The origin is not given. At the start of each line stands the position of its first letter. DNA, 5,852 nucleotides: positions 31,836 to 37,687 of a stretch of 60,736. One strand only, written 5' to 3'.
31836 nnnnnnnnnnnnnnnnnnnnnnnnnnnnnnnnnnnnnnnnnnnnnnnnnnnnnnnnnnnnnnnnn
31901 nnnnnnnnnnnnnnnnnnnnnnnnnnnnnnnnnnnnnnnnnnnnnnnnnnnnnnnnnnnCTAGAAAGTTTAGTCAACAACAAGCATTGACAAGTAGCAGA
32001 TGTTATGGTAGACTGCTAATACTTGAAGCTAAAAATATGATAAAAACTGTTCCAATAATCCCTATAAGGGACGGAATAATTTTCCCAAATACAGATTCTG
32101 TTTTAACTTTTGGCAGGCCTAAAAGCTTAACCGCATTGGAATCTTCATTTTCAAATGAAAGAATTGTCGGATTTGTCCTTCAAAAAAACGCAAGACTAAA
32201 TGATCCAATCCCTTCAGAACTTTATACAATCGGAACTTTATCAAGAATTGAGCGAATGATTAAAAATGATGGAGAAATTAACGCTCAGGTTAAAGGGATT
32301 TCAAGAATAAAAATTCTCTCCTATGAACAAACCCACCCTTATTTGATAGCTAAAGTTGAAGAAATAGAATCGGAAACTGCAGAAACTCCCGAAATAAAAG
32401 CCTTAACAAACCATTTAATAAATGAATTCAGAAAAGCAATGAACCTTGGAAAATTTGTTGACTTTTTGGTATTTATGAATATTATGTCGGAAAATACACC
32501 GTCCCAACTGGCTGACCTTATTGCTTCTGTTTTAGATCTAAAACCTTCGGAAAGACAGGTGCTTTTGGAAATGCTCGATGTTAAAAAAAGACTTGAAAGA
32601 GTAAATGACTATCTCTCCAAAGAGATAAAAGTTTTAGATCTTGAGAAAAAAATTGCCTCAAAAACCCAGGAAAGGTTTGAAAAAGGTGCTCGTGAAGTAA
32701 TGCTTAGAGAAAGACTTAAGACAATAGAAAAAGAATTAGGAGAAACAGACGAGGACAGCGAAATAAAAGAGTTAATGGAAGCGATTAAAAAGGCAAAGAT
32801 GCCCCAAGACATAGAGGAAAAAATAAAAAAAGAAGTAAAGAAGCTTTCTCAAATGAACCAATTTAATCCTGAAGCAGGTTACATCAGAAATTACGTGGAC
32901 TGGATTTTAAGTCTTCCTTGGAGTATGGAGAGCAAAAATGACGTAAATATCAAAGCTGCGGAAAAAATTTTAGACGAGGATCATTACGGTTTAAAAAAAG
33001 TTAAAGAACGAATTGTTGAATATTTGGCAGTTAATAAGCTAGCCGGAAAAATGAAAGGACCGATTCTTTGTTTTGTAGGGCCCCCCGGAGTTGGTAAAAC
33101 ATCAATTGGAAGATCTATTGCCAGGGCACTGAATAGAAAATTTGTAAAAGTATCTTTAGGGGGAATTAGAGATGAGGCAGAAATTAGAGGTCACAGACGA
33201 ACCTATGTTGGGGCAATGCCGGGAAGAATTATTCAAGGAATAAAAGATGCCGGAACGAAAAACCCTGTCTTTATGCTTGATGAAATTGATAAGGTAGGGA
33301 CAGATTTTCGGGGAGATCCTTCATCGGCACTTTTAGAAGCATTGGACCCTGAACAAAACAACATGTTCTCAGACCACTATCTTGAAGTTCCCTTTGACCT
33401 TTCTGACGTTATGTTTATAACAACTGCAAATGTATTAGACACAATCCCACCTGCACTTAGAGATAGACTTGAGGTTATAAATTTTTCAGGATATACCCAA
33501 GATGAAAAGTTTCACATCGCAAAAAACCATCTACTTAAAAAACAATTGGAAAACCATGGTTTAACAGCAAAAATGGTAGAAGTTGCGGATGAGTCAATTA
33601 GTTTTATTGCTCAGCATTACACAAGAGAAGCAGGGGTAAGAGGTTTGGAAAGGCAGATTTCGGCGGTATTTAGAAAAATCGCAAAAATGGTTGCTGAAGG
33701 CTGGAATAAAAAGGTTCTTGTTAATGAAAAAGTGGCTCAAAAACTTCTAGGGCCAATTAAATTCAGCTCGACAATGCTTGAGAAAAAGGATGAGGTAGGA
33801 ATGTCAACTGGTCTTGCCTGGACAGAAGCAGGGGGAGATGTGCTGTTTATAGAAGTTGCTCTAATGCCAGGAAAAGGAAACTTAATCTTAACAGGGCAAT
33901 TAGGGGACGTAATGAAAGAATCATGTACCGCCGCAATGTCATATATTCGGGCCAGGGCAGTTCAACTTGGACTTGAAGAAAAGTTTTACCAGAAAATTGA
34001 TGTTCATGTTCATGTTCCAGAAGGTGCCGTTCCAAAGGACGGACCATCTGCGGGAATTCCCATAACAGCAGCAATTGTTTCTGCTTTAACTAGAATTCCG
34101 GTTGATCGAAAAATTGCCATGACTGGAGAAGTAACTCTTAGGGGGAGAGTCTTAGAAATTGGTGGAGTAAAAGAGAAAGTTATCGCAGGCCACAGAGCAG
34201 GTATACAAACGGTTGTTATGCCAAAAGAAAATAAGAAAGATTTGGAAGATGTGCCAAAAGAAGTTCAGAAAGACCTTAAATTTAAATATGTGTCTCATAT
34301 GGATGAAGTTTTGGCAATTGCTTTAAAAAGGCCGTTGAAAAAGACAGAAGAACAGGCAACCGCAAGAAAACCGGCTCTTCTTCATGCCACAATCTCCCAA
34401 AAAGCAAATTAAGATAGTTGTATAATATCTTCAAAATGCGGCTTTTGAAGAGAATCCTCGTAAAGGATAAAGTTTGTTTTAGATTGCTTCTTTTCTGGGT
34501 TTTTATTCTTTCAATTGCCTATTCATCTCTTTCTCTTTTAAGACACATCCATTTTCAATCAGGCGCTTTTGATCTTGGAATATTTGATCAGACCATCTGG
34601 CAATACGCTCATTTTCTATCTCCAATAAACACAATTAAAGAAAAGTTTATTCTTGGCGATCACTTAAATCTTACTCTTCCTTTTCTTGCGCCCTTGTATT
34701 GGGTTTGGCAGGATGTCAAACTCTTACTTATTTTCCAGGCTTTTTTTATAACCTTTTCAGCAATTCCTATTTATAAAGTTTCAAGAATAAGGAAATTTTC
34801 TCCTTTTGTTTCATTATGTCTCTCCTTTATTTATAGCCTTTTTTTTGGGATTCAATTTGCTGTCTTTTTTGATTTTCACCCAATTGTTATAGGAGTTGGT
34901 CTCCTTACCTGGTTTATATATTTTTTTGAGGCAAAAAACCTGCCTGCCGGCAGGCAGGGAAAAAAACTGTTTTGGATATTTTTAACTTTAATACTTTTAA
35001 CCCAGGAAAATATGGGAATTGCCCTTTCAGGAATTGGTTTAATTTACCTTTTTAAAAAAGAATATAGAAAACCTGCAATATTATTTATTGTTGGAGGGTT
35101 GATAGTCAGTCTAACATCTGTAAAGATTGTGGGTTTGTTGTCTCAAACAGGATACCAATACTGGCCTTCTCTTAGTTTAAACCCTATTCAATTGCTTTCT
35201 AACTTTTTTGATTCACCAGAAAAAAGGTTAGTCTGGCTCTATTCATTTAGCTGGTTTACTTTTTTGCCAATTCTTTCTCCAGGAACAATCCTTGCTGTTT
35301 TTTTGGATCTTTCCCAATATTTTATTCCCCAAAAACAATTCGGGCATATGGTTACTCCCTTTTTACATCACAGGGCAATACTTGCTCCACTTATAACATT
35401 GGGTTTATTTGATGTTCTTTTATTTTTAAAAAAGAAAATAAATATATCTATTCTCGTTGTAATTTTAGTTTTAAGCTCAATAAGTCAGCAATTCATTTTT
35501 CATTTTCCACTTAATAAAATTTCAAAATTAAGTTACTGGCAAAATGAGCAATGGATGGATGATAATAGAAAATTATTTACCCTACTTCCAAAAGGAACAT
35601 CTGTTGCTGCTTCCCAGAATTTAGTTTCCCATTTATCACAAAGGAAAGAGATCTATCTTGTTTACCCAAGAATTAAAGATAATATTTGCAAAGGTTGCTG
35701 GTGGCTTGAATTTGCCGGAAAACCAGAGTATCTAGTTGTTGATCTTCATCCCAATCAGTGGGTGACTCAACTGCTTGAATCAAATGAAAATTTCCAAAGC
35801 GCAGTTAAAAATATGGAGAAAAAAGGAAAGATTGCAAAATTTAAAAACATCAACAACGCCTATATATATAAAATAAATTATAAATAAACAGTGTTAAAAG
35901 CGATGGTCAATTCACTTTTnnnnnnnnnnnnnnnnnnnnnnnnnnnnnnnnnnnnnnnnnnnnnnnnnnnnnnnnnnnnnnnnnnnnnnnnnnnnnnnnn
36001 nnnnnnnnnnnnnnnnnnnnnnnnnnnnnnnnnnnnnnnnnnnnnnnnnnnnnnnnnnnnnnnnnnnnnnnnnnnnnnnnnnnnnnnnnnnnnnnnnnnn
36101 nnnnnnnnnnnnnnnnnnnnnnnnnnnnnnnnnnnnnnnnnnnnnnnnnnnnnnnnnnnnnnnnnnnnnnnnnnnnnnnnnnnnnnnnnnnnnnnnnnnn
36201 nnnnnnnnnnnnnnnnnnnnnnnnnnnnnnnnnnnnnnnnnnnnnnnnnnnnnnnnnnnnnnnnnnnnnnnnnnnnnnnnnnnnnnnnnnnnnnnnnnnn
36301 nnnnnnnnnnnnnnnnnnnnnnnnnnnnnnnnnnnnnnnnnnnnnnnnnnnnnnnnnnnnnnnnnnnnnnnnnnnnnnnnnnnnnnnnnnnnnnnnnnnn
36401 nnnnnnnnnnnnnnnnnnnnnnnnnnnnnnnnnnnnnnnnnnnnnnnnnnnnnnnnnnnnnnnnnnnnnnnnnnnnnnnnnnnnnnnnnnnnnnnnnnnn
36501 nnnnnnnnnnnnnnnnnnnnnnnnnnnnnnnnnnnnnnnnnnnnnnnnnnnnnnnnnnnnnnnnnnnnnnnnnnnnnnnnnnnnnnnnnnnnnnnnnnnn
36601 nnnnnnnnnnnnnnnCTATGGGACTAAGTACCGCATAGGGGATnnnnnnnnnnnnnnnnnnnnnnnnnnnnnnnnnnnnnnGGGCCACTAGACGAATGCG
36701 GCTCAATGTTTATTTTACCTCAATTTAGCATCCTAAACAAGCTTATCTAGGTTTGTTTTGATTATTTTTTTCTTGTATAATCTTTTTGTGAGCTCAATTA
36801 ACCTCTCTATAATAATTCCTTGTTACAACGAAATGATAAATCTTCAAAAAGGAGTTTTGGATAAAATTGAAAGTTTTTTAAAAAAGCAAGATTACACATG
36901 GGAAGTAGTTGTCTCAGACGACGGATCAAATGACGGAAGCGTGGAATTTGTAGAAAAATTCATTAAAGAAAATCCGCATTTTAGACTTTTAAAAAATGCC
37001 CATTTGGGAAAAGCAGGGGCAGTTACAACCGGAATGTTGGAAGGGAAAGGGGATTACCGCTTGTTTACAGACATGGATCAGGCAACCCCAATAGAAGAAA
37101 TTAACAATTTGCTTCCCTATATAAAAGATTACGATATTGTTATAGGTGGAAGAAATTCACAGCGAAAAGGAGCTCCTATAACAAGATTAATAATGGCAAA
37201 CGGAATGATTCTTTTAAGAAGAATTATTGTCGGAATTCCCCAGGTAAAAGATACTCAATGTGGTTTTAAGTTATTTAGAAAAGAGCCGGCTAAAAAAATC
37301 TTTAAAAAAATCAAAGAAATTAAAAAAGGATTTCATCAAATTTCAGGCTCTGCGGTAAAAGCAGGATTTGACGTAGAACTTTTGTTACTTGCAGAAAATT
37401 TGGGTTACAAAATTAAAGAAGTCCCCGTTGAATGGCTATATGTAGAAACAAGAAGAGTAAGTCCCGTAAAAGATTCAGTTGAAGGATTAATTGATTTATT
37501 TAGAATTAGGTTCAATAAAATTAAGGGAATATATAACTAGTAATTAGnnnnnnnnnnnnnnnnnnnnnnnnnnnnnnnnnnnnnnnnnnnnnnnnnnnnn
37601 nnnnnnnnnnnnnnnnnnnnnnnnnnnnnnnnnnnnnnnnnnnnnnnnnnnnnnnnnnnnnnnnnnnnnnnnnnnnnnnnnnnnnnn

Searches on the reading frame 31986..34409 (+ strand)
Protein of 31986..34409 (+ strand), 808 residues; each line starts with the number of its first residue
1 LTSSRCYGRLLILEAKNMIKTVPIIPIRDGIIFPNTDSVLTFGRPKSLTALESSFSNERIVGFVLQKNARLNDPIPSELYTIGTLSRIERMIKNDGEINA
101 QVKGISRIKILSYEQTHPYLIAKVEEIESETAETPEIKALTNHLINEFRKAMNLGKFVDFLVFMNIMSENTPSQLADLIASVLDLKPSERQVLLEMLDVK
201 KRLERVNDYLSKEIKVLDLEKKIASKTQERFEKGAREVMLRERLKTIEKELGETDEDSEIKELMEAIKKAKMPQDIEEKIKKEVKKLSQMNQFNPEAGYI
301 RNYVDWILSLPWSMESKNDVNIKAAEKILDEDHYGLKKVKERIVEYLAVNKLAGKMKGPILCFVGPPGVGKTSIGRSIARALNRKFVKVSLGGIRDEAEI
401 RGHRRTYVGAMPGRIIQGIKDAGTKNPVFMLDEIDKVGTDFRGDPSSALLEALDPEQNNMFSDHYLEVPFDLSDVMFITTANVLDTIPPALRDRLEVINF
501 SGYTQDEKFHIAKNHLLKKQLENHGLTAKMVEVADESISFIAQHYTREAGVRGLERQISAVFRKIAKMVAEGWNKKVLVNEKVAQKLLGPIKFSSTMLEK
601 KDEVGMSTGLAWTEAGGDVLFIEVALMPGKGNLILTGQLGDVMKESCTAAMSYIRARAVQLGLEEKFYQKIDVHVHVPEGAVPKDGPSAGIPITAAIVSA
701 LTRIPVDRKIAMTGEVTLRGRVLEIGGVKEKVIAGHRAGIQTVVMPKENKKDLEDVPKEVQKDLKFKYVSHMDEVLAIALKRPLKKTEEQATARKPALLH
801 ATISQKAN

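Call 3: search_protein_families(library=pfam, proteins=[window:31986-34409:+], max_evalue=0.01)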
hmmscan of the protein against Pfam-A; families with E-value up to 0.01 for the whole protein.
window:31986-34409:+ (808 aa): 12 families
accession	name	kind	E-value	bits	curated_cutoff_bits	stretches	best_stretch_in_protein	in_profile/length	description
PF05362.19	Lon_C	-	3e-89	298.5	21.1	1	579-781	2-204/205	Lon protease (S16) C-terminal proteolytic domain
PF02190.22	LON_substr_bdg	-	3.7e-41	141.7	28.7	1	21-212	1-200/200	ATP-dependent protease La (LON) substrate-binding domain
PF00004.35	AAA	-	5.7e-27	95.2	21.2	1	361-500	1-128/131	ATPase family associated with various cellular activities (AAA)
PF22667.2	Lon_lid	-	5.2e-20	71.3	27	1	522-575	1-55/57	Lon protease AAA+ ATPase lid domain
PF07728.20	AAA_5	-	1.2e-09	38.7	22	1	361-495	2-139/139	AAA domain (dynein-related subfamily)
PF13541.12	ChlI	-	7.1e-09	36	27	1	622-749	1-121/121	Subunit ChlI of Mg-chelatase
PF13401.12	AAA_22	-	1.1e-05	26.2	27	1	359-452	6-103/130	AAA domain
PF08298.17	AAA_PrkA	-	9.3e-05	22.1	25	1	330-385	58-112/358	PrkA AAA domain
PF05496.18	RuvB_N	-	0.0023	18.2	27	1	331-391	7-66/159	Holliday junction DNA helicase RuvB P-loop domain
PF13191.12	AAA_16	-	0.004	18.1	32.6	0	359-388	25-54/167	AAA ATPase domain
PF13173.12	AAA_14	-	0.0055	17.1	27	0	359-437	3-74/129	AAA domain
PF03193.22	RsgA_GTPase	-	0.0085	16.4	30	0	332-390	80-138/174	RsgA GTPase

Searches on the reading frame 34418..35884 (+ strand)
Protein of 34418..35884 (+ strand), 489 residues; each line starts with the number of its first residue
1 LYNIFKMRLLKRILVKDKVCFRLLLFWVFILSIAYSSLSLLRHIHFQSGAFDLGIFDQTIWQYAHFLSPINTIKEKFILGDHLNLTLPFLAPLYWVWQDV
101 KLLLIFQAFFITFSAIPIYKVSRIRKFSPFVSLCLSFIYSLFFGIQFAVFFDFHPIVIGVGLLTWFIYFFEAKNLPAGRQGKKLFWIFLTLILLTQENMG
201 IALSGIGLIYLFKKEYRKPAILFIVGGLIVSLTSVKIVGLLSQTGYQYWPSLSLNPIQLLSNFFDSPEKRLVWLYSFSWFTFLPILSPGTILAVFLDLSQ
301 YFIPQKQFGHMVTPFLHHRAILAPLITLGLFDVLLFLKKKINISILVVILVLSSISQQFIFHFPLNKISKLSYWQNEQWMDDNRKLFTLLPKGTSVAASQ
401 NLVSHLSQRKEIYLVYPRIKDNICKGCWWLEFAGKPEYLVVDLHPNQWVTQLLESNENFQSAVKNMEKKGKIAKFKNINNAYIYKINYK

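Call 3: search_protein_families(library=pfam, proteins=[window:34418-35884:+], max_evalue=0.01)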
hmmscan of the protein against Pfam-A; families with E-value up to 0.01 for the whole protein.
window:34418-35884:+ (489 aa): 1 family
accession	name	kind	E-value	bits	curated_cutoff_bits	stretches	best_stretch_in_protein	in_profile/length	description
PF09852.15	DUF2079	-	7.7e-44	150.9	28.2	1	42-458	1-438/459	Predicted membrane protein (DUF2079)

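Call 12: search_protein_families(library=ncbifam, proteins=[window:34418-35884:+], max_evalue=0.01)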
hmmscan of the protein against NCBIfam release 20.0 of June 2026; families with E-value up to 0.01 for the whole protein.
window:34418-35884:+ (489 aa): 0 families

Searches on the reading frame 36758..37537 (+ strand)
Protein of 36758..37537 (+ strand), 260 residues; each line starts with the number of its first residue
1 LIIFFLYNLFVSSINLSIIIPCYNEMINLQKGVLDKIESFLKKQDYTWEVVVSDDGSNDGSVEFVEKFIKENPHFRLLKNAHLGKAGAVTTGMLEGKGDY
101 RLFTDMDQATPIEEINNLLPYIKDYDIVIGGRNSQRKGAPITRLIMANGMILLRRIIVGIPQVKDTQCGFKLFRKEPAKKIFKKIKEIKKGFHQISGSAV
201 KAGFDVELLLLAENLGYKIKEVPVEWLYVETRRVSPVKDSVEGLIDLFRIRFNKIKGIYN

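Call 3: search_protein_families(library=pfam, proteins=[window:36758-37537:+], max_evalue=0.01)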
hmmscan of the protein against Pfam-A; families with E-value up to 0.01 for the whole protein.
window:36758-37537:+ (260 aa): 2 families
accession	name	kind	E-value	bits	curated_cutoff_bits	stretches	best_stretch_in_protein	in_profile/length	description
PF00535.33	Glycos_transf_2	-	1.3e-25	90.8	23.3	1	17-182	1-168/168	Glycosyl transferase family 2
PF10111.15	Glyco_tranf_2_2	-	9.7e-05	22.4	27.3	1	17-119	1-103/276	Glycosyltransferase like family 2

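Call 12: search_protein_families(library=ncbifam, proteins=[window:36758-37537:+], max_evalue=0.01)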
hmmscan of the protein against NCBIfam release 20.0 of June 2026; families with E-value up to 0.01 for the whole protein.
window:36758-37537:+ (260 aa): 22 families
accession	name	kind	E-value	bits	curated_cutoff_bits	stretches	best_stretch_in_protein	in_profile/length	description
NF007482.0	PRK10073.1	equivalog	9.5e-15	54.4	423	1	13-119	5-107/334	glycosyltransferase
NF047588.1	GlcsyltransPgfSStrep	equivalog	2.3e-14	53.4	500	1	15-187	2-172/308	glycosyltransferase PgfS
TIGR03937.1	PgaC_IcaA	equivalog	5.3e-12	45.4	422.3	1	15-107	46-135/407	poly-beta-1,6-N-acetyl-D-glucosamine synthase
NF007986.1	PRK10714.1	equivalog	1.2e-11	44.2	529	1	15-139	7-132/316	undecaprenyl-phosphate 4-deoxy-4-formamido-L-arabinose transferase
NF041875.1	EPS_EpsD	equivalog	2.9e-11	43.3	370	1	16-111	1-93/325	exopolysaccharide biosynthesis glycosyltransferase EpsD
NF050050.1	ProtGlycPglI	equivalog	9.1e-10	38.4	500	1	15-126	3-113/306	GalNAc(5)-diNAcBac-PP-undecaprenol beta-1,3-glucosyltransferase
NF038302.1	EPS_HpsE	equivalog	3.3e-09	36.1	300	1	14-110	1-99/307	hormogonium polysaccharide biosynthesis glycosyltransferase HpsE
NF041391.1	DPhHxTase_Halo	equivalog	8.7e-09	34.7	375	1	22-226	3-183/213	dolichyl-phosphate hexose transferase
TIGR04283.1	glyco_like_mftF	equivalog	1.9e-08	34.2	182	1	16-122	1-97/221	TIGR04283 family arsenosugar biosynthesis glycosyltransferase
NF047683.1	TeichurnBiosyTuaG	equivalog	1.3e-07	31.6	400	1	15-128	7-117/252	teichuronic acid biosynthesis protein TuaG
NF058614.1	PPMAGASynPpgS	equivalog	4.8e-07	29.4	370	1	18-231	4-201/226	polyprenyl-phospho-N-acetylgalactosaminyl synthase PpgS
NF053739.1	GlytfEpsEBac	equivalog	6.6e-07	28.6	450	1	17-125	4-113/265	glycosyltransferase EpsE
TIGR04182.1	glyco_TIGR04182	equivalog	3.1e-06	26.8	325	1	16-249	2-216/293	S-layer glycoprotein N-glycosyltransferase AglJ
TIGR04242.1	nodulat_NodC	equivalog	5.3e-06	25.6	550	1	16-145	50-182/395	chitooligosaccharide synthase NodC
NF045692.1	OglycostaseCruG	equivalog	1.4e-05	24.2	600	1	15-86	42-114/386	2'-O-glycosyltransferase CruG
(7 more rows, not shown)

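Call 61: search_solved_structures(query=window:36788-37537:+, max_evalue=0.001)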
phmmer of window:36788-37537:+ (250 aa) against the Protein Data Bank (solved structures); distinct sequences matched with E-value up to 0.001: 19.
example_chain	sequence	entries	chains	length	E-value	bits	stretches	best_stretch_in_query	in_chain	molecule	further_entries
5mlz_A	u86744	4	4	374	3e-14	56.3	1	3-169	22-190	Dolichol monophosphate mannose synthase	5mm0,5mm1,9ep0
9bhc_C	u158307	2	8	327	1.1e-09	41.4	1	6-127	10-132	Undecaprenyl-phosphate 4-deoxy-4-formamido-L-arabinose transferase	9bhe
8vxh_A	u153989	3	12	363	1.4e-09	41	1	6-127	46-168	Undecaprenyl-phosphate 4-deoxy-4-formamido-L-arabinose transferase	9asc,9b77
9hwj_A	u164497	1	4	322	1.4e-08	37.7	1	6-126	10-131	Undecaprenyl-phosphate 4-deoxy-4-formamido-L-arabinose transferase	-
5eke_A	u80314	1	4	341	6.7e-08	35.5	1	3-132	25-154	Uncharacterized glycosyltransferase sll0501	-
5ekp_C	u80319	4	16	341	6.8e-08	35.5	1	3-132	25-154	Uncharacterized glycosyltransferase sll0501 | Glycosyltransferase sll0501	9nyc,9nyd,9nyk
9nye_A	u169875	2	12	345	7e-08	35.4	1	3-132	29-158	Glycosyltransferase sll0501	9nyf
6h1j_A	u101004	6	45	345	2e-07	34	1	5-204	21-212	Probable ss-1,3-N-acetylglucosaminyltransferase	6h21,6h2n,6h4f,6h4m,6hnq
2z87_A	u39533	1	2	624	2.8e-07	33.5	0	7-99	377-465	Chondroitin synthase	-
2z86_A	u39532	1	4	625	2.8e-07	33.5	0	7-99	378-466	Chondroitin synthase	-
5hea_A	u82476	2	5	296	8.5e-06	28.6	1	6-100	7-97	Putative glycosyltransferase (GalT1)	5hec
8vh7_A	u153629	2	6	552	1.5e-05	27.8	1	26-141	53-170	Heparosan synthase B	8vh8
8viw_A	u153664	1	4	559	1.6e-05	27.7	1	26-141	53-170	Heparosan synthase B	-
6yv7_B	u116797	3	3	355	6.3e-05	25.8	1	6-114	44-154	Glycosyl transferase, family 2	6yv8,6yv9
6yv7_A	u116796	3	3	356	6.4e-05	25.8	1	6-114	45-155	Glycosyl transferase, family 2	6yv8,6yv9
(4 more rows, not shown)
